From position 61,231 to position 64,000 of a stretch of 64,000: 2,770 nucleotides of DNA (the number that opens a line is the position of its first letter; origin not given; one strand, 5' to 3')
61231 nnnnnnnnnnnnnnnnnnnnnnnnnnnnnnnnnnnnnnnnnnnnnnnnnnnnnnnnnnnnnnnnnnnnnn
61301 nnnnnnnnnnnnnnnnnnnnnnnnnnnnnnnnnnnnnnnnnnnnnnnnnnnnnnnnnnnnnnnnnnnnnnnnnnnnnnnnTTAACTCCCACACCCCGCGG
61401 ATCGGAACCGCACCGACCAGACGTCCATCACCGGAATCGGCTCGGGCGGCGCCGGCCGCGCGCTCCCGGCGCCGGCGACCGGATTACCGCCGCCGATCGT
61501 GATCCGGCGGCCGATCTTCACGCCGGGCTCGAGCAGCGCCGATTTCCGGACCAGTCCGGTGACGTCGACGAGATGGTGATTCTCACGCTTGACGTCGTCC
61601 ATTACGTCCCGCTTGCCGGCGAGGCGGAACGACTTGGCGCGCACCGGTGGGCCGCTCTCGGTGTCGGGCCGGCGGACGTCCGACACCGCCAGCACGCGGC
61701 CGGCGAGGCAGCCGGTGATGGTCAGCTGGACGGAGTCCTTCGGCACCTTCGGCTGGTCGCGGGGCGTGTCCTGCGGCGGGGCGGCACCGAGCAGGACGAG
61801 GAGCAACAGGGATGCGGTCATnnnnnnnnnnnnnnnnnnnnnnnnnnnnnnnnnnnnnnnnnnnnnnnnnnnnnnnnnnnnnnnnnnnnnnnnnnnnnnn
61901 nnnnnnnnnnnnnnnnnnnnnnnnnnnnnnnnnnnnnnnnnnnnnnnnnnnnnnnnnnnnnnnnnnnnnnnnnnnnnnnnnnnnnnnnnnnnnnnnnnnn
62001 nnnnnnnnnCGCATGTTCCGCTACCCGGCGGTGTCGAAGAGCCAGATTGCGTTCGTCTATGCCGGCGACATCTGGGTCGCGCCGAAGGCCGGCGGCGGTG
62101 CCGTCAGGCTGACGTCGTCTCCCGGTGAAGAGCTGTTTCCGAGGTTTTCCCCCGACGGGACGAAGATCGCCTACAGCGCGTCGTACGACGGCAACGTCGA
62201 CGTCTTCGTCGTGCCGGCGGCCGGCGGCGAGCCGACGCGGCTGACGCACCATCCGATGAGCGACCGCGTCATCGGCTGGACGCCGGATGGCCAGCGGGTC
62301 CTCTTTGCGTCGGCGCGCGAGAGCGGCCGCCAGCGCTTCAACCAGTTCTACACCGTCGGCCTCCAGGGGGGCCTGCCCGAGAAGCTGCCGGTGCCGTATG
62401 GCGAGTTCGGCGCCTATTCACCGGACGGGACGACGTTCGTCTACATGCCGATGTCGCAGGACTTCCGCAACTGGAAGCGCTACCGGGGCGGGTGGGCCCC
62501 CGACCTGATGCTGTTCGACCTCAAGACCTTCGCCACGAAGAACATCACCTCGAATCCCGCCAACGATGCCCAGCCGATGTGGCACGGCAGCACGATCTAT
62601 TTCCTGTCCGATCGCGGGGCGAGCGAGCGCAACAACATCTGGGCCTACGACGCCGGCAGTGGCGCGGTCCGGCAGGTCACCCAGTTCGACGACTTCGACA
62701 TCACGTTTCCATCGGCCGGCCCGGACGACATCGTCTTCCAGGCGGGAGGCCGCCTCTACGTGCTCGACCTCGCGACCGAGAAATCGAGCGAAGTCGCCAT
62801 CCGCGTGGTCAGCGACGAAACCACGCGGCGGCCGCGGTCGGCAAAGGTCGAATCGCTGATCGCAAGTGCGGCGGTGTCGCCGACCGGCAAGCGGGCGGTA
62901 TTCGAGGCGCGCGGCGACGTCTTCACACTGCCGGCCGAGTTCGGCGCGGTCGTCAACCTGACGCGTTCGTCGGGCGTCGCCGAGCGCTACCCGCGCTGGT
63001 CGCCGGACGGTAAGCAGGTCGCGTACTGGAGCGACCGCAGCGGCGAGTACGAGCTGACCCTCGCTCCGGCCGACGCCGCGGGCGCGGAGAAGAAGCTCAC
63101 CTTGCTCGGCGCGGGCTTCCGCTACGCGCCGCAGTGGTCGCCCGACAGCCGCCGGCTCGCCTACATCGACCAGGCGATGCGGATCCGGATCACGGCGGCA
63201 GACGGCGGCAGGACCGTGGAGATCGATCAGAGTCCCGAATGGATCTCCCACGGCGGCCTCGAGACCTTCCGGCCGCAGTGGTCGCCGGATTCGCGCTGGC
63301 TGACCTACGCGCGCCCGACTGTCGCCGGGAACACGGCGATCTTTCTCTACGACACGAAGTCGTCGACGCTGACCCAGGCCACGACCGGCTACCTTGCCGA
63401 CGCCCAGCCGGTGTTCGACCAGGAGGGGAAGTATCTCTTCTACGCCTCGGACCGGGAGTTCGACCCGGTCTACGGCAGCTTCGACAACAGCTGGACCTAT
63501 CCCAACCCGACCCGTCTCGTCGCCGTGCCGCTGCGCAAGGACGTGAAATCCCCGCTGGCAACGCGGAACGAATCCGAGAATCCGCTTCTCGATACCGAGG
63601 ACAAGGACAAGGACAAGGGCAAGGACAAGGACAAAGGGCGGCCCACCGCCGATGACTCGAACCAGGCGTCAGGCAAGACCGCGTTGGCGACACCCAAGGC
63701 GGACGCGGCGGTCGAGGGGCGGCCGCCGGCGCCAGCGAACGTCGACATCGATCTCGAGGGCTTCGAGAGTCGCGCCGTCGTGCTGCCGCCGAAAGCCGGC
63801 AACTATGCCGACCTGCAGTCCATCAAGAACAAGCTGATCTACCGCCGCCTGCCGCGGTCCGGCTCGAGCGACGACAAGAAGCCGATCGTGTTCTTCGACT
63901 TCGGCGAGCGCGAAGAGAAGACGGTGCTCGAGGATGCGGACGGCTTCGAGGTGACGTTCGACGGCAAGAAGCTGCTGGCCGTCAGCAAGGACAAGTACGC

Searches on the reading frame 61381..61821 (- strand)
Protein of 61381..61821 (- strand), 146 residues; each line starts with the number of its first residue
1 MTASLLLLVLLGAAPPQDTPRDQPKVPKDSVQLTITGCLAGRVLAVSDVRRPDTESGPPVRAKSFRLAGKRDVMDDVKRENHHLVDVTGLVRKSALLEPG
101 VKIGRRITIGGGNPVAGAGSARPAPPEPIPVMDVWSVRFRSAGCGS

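Call 5: search_protein_families(library=pfam, proteins=[window:61381-61821:-])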
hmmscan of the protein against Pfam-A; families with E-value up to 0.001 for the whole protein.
window:61381-61821:- (146 aa): 0 families

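Call 32: find_encoding_contigs(protein=window:61381-61821:-, flank=3000, max_places=10)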
Protein window:61381-61821:- (146 aa): 1 contig read that carries it; 1 place shown.
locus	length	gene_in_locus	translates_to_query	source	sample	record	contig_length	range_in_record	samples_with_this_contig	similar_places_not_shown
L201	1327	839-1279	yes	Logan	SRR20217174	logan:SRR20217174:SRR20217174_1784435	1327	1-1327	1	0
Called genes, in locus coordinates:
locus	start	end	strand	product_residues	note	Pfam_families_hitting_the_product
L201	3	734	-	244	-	?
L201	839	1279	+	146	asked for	-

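Call 52: search_protein_families(library=ncbifam, proteins=[window:61381-61821:-], max_evalue=0.001)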
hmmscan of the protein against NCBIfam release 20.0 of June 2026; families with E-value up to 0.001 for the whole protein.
window:61381-61821:- (146 aa): 0 families

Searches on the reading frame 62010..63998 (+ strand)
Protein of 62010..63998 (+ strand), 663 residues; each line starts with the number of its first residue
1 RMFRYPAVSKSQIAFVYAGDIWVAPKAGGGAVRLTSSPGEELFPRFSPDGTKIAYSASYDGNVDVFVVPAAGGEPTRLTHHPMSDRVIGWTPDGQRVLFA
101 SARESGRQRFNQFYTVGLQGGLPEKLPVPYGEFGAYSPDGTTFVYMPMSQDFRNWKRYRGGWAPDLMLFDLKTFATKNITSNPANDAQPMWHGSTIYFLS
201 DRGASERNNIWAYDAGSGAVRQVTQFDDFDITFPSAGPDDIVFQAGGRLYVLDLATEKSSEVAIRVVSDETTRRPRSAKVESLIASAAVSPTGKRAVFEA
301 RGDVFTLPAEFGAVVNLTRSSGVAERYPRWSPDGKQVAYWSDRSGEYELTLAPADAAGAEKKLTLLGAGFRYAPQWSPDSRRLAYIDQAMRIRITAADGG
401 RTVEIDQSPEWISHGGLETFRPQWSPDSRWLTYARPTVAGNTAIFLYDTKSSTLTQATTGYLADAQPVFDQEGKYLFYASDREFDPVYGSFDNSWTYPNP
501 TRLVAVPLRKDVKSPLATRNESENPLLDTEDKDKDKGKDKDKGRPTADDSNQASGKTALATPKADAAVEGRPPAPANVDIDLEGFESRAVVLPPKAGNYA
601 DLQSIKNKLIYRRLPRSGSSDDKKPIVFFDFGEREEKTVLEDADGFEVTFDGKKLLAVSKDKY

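Call 53: search_protein_families(library=pfam, proteins=[window:62010-63998:+], max_evalue=0.001)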
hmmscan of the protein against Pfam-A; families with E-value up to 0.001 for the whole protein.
window:62010-63998:+ (663 aa): 3 families
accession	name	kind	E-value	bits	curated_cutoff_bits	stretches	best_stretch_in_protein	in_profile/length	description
PF07676.18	PD40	-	1.5e-37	127.2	20.9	2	32-67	2-38/38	WD40-like Beta Propeller Repeat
PF00930.27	DPPIV_N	-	1.8e-13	50.4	22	0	16-79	20-79/354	Dipeptidyl peptidase IV (DPP IV) N-terminal region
PF25174.1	Beta-prop_THOC3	-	2.7e-05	23.7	305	0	46-100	54-106/272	THOC3 beta-propeller domain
